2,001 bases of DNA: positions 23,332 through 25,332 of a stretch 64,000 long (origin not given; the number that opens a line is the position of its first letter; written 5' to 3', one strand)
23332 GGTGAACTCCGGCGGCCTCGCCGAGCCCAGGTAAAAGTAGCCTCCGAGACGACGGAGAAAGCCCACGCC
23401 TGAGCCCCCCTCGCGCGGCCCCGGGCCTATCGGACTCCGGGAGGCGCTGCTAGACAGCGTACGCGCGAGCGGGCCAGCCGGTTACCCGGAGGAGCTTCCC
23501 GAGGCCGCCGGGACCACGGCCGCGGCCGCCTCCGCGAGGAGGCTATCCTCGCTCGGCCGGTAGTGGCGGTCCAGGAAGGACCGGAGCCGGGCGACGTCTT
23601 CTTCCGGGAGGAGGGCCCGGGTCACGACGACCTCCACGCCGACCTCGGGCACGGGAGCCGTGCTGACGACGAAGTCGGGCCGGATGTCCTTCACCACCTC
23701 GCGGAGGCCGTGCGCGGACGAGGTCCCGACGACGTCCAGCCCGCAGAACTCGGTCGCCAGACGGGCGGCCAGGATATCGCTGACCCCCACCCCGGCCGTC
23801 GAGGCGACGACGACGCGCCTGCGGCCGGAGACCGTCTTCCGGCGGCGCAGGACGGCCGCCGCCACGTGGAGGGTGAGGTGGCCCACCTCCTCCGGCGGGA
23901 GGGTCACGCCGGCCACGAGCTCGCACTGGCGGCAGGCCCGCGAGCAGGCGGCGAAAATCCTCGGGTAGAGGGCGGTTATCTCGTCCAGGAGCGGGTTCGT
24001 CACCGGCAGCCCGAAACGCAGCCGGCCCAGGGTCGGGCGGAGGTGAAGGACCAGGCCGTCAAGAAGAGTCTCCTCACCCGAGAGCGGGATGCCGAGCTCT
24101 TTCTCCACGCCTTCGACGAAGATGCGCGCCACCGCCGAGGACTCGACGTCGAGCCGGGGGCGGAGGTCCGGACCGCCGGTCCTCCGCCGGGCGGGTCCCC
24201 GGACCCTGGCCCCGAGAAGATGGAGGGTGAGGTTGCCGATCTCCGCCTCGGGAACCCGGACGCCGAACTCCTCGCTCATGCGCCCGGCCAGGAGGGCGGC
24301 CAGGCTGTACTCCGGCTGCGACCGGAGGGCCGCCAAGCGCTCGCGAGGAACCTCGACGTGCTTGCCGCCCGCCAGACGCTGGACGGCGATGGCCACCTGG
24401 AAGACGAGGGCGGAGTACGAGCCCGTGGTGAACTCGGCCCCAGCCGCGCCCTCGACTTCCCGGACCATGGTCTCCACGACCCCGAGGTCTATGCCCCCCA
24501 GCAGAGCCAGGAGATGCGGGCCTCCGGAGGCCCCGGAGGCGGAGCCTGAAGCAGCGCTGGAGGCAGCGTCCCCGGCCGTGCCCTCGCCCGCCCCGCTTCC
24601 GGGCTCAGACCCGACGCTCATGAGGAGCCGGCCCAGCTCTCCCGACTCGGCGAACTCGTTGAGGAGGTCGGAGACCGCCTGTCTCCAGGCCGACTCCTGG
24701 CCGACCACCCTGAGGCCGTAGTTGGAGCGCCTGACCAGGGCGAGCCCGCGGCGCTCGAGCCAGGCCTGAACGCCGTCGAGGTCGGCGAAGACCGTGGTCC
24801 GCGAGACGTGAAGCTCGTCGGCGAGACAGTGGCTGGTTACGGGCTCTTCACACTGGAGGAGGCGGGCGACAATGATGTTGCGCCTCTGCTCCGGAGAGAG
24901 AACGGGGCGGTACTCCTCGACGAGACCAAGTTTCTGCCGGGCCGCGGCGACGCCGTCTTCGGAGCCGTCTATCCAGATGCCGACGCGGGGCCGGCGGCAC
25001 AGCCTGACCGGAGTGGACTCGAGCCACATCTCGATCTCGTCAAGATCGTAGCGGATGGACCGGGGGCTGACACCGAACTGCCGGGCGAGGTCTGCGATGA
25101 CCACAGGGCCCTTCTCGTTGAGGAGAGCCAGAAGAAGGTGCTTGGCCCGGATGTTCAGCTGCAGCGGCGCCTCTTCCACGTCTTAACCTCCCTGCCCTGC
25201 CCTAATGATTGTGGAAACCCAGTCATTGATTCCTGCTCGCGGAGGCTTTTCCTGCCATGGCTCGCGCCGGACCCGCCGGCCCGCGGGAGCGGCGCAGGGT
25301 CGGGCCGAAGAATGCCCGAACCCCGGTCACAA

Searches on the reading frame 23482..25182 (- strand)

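Call 22: search_protein_families(library=pfam, proteins=[window:23482-25182:-], max_evalue=0.0001)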
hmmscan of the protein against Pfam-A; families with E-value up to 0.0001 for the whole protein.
window:23482-25182:- (566 aa): 4 families
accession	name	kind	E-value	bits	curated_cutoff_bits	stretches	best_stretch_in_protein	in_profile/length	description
PF00874.25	PRD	-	6.1e-29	100.6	23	2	355-442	3-89/90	PRD domain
PF08279.18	HTH_11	-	1.3e-14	54.2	25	2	12-57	1-44/55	HTH domain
PF05043.19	Mga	-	1.2e-07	32.6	21.1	1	111-169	27-82/87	Mga helix-turn-helix domain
PF08220.18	HTH_DeoR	-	2.4e-05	24.4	21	0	17-51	5-39/57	DeoR-like helix-turn-helix domain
